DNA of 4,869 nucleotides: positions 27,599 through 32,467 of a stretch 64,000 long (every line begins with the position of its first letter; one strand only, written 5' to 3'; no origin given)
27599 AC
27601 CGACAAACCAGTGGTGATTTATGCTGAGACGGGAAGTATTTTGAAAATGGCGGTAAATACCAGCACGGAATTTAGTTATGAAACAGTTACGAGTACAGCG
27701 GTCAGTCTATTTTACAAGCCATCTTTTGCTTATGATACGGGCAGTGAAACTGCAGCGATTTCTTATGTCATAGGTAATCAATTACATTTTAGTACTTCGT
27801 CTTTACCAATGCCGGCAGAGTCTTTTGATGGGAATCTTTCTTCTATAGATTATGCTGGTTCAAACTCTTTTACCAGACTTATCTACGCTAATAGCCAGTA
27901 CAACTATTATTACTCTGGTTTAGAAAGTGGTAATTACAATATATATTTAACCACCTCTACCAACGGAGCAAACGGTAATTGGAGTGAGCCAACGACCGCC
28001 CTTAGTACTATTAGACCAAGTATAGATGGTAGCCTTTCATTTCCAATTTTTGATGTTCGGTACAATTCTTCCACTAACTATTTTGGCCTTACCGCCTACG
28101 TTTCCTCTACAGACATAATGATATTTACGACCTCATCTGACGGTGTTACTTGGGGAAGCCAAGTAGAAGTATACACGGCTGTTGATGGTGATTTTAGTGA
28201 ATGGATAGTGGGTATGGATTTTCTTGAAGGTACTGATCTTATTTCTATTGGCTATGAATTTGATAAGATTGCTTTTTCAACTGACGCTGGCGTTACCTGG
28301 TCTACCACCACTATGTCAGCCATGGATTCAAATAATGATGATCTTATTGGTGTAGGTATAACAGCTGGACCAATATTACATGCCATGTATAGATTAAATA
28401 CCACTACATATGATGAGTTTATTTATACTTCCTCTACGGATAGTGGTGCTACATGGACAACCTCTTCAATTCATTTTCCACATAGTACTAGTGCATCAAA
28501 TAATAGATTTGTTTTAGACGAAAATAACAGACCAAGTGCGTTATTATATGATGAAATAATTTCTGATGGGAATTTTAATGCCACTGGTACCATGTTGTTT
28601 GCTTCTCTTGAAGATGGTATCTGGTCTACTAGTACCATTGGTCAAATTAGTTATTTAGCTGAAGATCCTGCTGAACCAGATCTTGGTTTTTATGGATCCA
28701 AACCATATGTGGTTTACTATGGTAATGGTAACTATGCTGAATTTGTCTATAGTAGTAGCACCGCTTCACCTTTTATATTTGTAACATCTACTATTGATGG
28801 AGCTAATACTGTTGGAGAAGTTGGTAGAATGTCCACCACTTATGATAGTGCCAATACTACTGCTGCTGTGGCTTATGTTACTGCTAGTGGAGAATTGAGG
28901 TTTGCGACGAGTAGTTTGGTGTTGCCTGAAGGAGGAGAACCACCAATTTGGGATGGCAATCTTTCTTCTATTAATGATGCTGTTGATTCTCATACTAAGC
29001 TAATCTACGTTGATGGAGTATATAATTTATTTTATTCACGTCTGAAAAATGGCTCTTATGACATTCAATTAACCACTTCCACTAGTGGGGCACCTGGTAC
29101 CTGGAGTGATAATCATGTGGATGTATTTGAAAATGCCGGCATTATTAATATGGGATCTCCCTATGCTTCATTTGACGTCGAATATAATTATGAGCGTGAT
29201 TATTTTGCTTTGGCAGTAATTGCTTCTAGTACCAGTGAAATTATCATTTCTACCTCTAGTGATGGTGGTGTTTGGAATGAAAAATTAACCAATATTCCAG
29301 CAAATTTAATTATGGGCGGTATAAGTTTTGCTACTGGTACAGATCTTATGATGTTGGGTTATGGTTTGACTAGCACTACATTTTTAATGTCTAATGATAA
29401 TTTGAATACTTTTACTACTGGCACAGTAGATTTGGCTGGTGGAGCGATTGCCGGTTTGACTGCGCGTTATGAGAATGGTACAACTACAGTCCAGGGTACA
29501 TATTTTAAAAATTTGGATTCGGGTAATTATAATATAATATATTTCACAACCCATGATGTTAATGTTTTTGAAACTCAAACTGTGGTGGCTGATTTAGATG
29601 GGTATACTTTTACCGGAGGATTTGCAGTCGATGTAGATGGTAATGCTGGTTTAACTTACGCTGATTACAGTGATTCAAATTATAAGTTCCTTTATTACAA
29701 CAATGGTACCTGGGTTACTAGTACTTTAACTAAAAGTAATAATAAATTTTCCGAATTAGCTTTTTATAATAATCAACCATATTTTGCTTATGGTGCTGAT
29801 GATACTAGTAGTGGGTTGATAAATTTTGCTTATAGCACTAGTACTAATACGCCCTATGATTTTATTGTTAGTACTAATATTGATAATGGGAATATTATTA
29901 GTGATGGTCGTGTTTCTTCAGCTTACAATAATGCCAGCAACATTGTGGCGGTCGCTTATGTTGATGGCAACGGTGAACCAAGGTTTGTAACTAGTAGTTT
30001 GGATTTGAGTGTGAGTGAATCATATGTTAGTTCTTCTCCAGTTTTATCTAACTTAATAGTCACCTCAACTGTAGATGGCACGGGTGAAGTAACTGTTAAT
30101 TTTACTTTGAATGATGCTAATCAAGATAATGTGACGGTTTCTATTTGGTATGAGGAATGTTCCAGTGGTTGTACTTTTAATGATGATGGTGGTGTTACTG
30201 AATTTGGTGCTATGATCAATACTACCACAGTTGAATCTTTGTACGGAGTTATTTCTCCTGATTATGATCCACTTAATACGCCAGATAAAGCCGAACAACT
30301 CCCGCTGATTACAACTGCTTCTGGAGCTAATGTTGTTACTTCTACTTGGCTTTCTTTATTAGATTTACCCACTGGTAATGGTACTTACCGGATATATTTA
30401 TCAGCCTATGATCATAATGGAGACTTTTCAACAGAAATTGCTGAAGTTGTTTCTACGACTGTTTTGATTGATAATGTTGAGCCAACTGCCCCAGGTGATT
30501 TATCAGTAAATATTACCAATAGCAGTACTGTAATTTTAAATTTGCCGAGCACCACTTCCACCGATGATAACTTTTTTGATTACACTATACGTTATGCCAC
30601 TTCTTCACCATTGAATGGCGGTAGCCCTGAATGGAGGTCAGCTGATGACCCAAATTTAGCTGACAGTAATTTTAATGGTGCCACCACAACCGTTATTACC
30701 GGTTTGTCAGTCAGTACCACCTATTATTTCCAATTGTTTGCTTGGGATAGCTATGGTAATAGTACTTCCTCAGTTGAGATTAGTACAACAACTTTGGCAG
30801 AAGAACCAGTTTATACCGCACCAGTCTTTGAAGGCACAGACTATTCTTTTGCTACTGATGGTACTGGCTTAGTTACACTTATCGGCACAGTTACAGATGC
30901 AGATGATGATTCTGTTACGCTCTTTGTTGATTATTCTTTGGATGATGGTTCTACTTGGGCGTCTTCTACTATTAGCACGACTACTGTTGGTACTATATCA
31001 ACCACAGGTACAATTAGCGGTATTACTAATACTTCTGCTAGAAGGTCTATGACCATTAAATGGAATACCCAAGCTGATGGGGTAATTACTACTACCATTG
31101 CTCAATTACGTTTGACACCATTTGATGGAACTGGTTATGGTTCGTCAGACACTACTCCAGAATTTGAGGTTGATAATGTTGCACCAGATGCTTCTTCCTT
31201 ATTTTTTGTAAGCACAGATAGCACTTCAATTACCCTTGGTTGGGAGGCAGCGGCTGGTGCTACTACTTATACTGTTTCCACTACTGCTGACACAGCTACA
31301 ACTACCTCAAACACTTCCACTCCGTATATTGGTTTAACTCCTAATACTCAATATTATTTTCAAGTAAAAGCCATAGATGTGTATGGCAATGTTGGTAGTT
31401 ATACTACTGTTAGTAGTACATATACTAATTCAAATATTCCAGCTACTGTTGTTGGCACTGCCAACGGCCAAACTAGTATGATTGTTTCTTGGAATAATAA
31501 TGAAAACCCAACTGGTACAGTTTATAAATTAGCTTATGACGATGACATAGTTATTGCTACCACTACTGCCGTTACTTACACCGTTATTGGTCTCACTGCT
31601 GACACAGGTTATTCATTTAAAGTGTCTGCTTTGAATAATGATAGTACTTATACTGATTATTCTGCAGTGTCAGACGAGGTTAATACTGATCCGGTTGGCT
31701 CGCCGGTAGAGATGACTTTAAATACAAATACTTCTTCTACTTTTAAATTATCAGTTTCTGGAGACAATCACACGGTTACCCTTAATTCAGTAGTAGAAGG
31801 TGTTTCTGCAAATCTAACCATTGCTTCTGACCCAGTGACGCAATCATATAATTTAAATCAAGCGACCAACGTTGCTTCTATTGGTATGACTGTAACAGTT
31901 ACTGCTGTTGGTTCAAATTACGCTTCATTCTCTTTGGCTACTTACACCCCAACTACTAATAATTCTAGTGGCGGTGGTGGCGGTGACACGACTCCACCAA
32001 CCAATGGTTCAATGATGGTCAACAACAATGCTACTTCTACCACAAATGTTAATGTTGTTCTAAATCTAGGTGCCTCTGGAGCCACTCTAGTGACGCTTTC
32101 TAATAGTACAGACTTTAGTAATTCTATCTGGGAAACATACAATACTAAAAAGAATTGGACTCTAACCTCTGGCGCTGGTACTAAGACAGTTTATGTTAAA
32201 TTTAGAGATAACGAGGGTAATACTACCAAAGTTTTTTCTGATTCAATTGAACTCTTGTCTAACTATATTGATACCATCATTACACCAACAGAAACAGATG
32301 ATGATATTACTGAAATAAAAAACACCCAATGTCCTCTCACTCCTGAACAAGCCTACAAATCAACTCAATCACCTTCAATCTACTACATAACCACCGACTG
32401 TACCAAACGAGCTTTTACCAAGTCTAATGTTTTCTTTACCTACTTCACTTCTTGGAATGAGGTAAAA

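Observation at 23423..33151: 3242-aa envelope-spanning giant protein with sialidase-like Asp-box modules and a peptidoglycan-binding tail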

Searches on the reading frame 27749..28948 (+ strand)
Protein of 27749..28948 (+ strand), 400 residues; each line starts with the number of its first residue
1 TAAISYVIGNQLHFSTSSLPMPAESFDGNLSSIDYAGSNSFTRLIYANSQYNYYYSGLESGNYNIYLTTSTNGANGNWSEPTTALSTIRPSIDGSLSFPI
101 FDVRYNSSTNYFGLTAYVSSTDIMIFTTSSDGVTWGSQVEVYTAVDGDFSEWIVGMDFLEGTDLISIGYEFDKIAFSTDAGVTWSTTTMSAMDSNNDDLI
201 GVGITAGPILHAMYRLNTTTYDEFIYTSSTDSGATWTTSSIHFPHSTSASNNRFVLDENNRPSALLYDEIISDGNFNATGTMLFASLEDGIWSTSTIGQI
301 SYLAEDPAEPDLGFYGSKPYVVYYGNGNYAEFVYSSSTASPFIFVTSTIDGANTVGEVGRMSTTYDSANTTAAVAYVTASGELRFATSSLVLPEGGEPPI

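Call 9: search_protein_families(library=pfam, proteins=[window:27749-28948:+], max_evalue=10)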
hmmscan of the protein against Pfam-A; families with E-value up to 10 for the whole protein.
window:27749-28948:+ (400 aa): 4 families
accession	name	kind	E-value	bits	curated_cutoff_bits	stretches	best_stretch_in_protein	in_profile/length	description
PF13088.12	BNR_2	-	3.5e-05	23.7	31.4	1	122-252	80-209/277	BNR repeat-like domain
PF13810.12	DUF4185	-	0.0016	18.2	39.5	1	171-234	126-183/309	Domain of unknown function (DUF4185)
PF21471.3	Reelin_subrepeat-B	-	0.12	12.6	27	1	174-254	62-104/127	Reelin subrepeat B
PF02012.26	BNR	-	1.6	9.5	27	1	176-186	2-12/12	BNR/Asp-box repeat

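Call 14: find_homologous_proteins(query=window:27749-28948:+, max_evalue=0.001)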
Query window:27749-28948:+: 8000 candidates shared short words with the query, none scored E <= 0.001.

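Call 25: predict_structure(alignment_id=A2)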
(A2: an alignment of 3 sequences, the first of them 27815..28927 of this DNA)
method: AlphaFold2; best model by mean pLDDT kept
length: 371 residues; sequences in the alignment: 3
mean_pLDDT: 67.7   pTM: 0.76
mean pLDDT of the five models: 67.7, 56.3, 56.2, 54.2, 47.9
residues with pLDDT >= 90: 0; 70-90: 194; 50-70: 134; < 50: 43
segments of 3 or more residues with pLDDT < 50: 1-7, 65-76, 125-129, 251-254, 282-285, 317-321, 335-337
pLDDT, mean of each block of 10 residues (from residue 1): 40 59 85 73 79 67 44 53 84 74 84 82 52 73 78 77 72 62 70 71 78 78 61 73 69 58 74 68 59 72 63 56 54 57 71 73 64 48
secondary structure, 60 per line:
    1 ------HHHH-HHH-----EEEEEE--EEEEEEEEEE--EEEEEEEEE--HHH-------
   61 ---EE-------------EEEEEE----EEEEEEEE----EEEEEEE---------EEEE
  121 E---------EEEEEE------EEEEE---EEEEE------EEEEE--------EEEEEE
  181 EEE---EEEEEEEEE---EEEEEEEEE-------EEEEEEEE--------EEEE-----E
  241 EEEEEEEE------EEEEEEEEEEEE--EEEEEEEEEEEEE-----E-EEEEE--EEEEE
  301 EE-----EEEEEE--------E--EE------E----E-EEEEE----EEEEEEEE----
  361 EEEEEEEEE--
elements in order: H7-10 E20-25 E28-37 E40-48 E79-84 E89-96 E101-107 E117-121 E131-136 E143-147 E151-155 E162-166 E175-183 E187-195 E199-207 E215-222 E231-234 E240-248 E255-266 E269-281 E289-293 E296-302 E308-313 E340-344 E349-356 E361-369

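Call 28: search_protein_representatives(alignment_id=A2)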
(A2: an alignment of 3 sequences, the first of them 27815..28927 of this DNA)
Query: 3 sequences, 372 profile positions. Proteins with E-value up to 0.001 (for the whole library): 209; up to 1e-10: 36; up to 1e-30: 19. The best 150 are listed.
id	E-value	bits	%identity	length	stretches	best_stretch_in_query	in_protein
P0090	8.6e-179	611.0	-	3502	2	7-372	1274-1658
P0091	1.0e-165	568.0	-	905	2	8-371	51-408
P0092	2.0e-152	524.3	-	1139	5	3-308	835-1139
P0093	1.2e-149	515.1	-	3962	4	3-371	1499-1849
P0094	4.8e-108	378.2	-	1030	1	6-371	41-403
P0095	3.7e-96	339.1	-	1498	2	3-371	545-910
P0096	1.2e-94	334.2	-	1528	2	3-371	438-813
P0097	4.0e-90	319.2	-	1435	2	2-372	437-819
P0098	1.2e-80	288.1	-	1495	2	4-370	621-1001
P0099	1.3e-62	228.7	-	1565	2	3-372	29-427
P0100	4.1e-60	220.5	-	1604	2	3-372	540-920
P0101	1.1e-59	219.0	-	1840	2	3-372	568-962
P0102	2.6e-51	191.5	-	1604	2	3-371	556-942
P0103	2.2e-44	168.7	-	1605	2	14-370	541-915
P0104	3.8e-44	168.0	-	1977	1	7-372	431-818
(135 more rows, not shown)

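Call 29: search_protein_families(library=pfam, proteins=[P0090, P0093, P0091, P0094], max_evalue=0.01)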
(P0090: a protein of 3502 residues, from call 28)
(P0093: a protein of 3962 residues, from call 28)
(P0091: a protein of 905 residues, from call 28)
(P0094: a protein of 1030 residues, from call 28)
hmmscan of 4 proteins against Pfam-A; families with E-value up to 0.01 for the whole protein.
P0090 (3502 aa): 4 families
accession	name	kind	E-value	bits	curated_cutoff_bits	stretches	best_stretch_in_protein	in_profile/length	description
PF13620.12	CarboxypepD_reg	-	2.4e-21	76.3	32.3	3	3334-3402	1-67/82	Carboxypeptidase regulatory-like domain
PF00041.27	fn3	-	6.8e-09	36.3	25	2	405-488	1-82/84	Fibronectin type III domain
PF11974.14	bMG3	-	3.1e-05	24.3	34.9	0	3339-3380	19-60/103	Bacterial alpha-2-macroglobulin MG3 domain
PF17210.9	SdrD_B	-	4.4e-05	24.1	29.7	1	3346-3403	22-78/112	SdrD B-like domain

P0093 (3962 aa): 5 families
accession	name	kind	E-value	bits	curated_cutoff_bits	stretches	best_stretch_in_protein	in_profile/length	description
PF00041.27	fn3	-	1.1e-42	144.6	25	7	2040-2114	2-75/84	Fibronectin type III domain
PF13620.12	CarboxypepD_reg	-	1.1e-09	39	32.3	2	3115-3194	1-81/82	Carboxypeptidase regulatory-like domain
PF13715.12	CarbopepD_reg_2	-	1.7e-05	25.2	32.2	1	3116-3196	1-78/88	CarboxypepD_reg-like domain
PF25059.1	FN3_DSCAM-DSCAML_C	-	0.002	18.9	39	0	2057-2115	12-72/89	DSCAM/DSCAML C-terminal Fn3-like domain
PF24489.1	Ig_J_second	-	0.0082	16.6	27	1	2082-2125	52-95/105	Tip attachment protein J second Ig-like domain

P0091 (905 aa): 2 families
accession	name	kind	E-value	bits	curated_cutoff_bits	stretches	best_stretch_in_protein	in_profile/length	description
PF00041.27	fn3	-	2.7e-09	37.5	25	1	799-879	2-81/84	Fibronectin type III domain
PF13088.12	BNR_2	-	1.9e-08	34.5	31.4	0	139-263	79-210/277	BNR repeat-like domain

P0094 (1030 aa): 1 family
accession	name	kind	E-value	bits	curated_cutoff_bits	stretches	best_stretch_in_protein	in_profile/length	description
PF00041.27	fn3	-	8.7e-12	45.5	25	2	506-569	3-68/84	Fibronectin type III domain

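Call 35: find_related_loci(query=A2, collection=genome_contigs, flank=10000)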
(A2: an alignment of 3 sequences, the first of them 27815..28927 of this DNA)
Query A2 (371 aa) in genome_contigs; peptide patterns used: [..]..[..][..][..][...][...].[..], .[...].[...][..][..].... (x = any residue, [..] = any of these).
24 stretches matched a pattern; 4 encode a relative of the query (tblastn E <= 1e-3); 4 distinct loci.
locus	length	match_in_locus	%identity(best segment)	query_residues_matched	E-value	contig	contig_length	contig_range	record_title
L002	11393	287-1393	65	3-370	1e-133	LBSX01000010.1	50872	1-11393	MAG: Candidatus Magasanikbacteria bacterium GW2011_GWC2_37_14 US42_C0010, whole genome shotgun sequence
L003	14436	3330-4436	56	3-370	1e-125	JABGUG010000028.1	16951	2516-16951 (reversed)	MAG: Candidatus Parcubacteria bacterium isolate SI034_bin149 k141_222863, whole genome shotgun sequence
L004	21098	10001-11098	46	3-370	4e-88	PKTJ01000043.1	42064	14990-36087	MAG: Candidatus Parcubacteria bacterium isolate BM521 sc_490, whole genome shotgun sequence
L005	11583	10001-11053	32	3-370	1e-34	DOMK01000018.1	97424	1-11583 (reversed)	MAG TPA_asm: Candidatus Magasanikbacteria bacterium isolate UBA11710 contig_329, whole genome shotgun sequence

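Call 50: search_protein_families(library=pfam, proteins=[P0104, P0095, P0096, P0097, P0100], max_evalue=0.01)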
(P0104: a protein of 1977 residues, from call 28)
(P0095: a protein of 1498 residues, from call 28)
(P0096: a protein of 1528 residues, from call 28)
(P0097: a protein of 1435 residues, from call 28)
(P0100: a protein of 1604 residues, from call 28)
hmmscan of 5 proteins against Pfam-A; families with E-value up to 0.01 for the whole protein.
P0104 (1977 aa): 2 families
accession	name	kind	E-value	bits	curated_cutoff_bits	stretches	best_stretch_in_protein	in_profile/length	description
PF00041.27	fn3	-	2.8e-16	59.9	25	3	318-411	3-79/84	Fibronectin type III domain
PF25059.1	FN3_DSCAM-DSCAML_C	-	1.5e-05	25.7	39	0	1781-1840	13-72/89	DSCAM/DSCAML C-terminal Fn3-like domain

P0095 (1498 aa): 4 families
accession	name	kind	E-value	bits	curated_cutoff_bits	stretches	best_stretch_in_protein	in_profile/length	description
PF00041.27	fn3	-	1.4e-17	64.1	25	2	457-541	1-83/84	Fibronectin type III domain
PF01471.23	PG_binding_1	-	2.9e-12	47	23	1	1436-1495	1-57/57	Putative peptidoglycan binding domain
PF13088.12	BNR_2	-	3.1e-09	37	31.4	1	581-781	16-228/277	BNR repeat-like domain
PF16656.11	Pur_ac_phosph_N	-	0.0048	17.9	30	1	461-532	5-84/93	Purple acid Phosphatase, N-terminal domain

P0096 (1528 aa): 2 families
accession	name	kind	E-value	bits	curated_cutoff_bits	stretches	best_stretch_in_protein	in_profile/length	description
PF00041.27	fn3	-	0.00016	22.2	25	1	1057-1123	3-74/84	Fibronectin type III domain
PF24067.1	Beta-prop_BT_1020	-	0.0018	18.4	27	0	64-129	45-111/236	BT_1020-like, N-terminal beta propeller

P0097 (1435 aa): 5 families
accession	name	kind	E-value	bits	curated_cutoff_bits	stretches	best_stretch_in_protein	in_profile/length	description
PF01471.23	PG_binding_1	-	1.1e-19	70.8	23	2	1373-1432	1-57/57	Putative peptidoglycan binding domain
PF00041.27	fn3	-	3.3e-13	50.1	25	2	836-906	11-78/84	Fibronectin type III domain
PF13088.12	BNR_2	-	2.3e-09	37.5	31.4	1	70-270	70-253/277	BNR repeat-like domain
PF25059.1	FN3_DSCAM-DSCAML_C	-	9.6e-05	23.1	39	0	866-908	35-76/89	DSCAM/DSCAML C-terminal Fn3-like domain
PF15892.11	BNR_4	-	0.0078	16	27.3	1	612-657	152-197/272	BNR repeat-containing family member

P0100 (1604 aa): 4 families
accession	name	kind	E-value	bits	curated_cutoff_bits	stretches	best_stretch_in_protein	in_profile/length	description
PF00041.27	fn3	-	2.4e-25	89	25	4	449-532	2-83/84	Fibronectin type III domain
PF25059.1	FN3_DSCAM-DSCAML_C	-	5.5e-07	30.3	39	0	493-538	40-85/89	DSCAM/DSCAML C-terminal Fn3-like domain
PF16893.11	fn3_2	-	2.9e-05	24.6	27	0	1119-1174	13-72/89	Fibronectin type III domain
PF24489.1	Ig_J_second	-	0.0003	21.2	27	0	987-1015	63-91/105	Tip attachment protein J second Ig-like domain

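Call 56: search_protein_families(library=phrogs, proteins=[window:27815-28927:+], max_evalue=1)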
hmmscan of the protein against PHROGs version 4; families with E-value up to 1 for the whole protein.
window:27815-28927:+ (371 aa): 1 family
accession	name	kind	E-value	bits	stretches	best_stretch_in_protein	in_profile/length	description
phrog_17067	-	unknown function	0.16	12.6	1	178-188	21-31/33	-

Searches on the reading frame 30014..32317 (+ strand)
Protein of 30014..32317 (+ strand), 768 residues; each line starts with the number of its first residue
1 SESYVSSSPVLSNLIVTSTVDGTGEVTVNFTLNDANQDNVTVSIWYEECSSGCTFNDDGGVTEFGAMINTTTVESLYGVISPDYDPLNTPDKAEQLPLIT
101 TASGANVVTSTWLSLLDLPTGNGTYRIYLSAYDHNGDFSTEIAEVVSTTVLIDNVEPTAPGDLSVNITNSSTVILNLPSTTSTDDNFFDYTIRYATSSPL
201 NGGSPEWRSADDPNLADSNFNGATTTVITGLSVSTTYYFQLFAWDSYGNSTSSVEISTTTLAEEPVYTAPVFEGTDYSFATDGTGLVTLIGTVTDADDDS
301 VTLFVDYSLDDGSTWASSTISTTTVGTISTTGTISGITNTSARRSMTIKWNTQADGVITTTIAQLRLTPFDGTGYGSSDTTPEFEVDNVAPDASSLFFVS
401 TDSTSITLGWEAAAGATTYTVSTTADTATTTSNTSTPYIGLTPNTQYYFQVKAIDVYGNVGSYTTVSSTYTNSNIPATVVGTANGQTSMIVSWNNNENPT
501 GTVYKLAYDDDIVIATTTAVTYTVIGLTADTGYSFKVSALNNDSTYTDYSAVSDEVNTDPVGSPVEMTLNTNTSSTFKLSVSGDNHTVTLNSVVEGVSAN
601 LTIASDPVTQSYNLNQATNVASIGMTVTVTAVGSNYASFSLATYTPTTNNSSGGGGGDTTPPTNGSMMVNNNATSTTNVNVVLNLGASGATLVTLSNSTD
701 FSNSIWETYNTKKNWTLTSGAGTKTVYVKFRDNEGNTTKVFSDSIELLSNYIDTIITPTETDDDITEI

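Call 56: search_protein_families(library=phrogs, proteins=[window:30014-32317:+], max_evalue=1)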
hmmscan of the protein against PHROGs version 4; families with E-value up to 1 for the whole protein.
window:30014-32317:+ (768 aa): 1 family
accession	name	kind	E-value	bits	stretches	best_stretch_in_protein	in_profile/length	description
phrog_24478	-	unknown function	0.43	10.7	0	507-559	64-121/323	-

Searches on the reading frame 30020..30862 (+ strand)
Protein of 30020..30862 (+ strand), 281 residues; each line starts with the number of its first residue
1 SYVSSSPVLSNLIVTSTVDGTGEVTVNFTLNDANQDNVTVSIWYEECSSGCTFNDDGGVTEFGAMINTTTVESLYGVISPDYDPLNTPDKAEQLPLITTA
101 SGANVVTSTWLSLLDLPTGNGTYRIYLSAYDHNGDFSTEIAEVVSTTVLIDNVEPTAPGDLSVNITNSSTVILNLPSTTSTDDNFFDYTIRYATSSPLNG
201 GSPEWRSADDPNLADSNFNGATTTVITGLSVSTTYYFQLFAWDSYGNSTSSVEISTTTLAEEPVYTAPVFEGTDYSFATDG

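Call 9: search_protein_families(library=pfam, proteins=[window:30020-30862:+], max_evalue=10)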
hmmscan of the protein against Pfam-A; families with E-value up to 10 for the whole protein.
window:30020-30862:+ (281 aa): 4 families
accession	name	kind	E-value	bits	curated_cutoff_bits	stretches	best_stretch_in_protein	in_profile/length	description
PF00041.27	fn3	-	3.4e-05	24.4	25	1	157-256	2-83/84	Fibronectin type III domain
PF25059.1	FN3_DSCAM-DSCAML_C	-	0.00054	20.7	39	1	166-260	1-83/89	DSCAM/DSCAML C-terminal Fn3-like domain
PF10179.15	NDNF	-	0.0029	18.1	27.3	1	222-252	89-119/127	Neuron-derived neurotrophic factor, first Fn(III) domain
PF16656.11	Pur_ac_phosph_N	-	0.42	11.6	30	1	166-257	9-92/93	Purple acid Phosphatase, N-terminal domain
